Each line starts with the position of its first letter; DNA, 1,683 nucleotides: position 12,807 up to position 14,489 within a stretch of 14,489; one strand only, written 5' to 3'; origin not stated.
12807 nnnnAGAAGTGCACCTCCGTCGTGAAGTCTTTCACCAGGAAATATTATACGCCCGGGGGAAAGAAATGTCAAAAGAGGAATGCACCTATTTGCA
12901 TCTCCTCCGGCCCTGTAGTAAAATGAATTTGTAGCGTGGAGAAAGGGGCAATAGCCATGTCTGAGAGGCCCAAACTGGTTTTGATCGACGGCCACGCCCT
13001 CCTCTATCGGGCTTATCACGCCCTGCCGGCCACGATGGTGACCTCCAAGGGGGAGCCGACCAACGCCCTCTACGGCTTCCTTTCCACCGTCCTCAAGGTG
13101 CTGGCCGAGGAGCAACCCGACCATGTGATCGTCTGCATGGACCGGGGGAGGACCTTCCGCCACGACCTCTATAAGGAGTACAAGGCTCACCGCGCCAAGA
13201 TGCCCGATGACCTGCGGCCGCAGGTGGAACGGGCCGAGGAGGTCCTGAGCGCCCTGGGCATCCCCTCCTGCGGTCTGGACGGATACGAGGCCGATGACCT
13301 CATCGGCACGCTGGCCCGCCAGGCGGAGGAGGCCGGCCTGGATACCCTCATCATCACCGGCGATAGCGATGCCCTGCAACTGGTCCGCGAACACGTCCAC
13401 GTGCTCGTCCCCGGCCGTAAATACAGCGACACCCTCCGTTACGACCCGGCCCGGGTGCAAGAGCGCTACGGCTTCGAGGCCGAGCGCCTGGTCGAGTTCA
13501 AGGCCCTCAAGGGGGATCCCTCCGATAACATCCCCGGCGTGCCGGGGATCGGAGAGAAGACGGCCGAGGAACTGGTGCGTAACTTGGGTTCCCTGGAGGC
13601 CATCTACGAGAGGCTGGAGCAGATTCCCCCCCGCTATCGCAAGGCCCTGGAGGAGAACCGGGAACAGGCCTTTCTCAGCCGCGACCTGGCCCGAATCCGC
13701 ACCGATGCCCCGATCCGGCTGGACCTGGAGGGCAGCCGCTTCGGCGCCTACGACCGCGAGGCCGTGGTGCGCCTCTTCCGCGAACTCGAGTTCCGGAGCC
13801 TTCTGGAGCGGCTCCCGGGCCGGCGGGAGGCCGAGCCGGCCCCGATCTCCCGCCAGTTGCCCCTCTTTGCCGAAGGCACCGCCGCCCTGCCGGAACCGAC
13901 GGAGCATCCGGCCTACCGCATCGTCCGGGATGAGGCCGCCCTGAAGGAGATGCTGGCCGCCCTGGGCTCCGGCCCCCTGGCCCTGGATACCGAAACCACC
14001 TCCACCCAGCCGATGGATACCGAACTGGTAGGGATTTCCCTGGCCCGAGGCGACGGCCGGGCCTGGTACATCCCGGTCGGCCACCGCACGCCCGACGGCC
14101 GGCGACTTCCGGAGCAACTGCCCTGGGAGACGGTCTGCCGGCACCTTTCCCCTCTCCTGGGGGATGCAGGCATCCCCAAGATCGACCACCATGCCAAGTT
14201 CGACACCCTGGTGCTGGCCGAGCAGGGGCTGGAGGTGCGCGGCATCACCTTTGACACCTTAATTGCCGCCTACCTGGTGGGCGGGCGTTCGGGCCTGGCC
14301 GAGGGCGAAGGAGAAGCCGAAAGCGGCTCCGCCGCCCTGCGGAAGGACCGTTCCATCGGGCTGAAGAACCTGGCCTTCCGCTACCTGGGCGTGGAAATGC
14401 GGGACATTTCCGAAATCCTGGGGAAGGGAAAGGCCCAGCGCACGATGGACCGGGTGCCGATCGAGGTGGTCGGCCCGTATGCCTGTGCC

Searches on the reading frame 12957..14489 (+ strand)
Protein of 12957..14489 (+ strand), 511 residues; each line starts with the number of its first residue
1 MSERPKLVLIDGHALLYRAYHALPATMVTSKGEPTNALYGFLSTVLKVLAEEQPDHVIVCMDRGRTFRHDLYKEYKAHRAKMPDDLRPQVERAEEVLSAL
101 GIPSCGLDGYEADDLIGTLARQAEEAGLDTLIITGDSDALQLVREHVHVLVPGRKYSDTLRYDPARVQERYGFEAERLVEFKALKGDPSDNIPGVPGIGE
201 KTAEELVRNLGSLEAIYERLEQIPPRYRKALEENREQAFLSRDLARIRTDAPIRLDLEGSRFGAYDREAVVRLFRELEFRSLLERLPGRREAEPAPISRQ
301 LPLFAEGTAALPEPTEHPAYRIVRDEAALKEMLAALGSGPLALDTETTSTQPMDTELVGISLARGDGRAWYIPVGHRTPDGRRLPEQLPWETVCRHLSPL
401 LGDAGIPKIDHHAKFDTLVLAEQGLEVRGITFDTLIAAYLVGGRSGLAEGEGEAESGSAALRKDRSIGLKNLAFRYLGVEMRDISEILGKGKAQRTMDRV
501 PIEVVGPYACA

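Call 44: search_protein_families(library=pfam, proteins=[window:12957-14489:+], max_evalue=0.0001)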
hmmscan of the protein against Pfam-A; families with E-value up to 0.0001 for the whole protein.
window:12957-14489:+ (511 aa): 3 families
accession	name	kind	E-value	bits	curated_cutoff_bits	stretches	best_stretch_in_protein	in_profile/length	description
PF02739.22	5_3_exonuc_N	-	2.7e-61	206.5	34.3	1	6-172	1-164/164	5'-3' exonuclease, N-terminal resolvase-like domain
PF01367.25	5_3_exonuc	-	9.7e-30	103.4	40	1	175-267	3-96/97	5'-3' exonuclease, C-terminal SAM fold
PF01612.26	DNA_pol_A_exo1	-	3.2e-20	73.1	23.6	1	320-509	1-154/173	3'-5' exonuclease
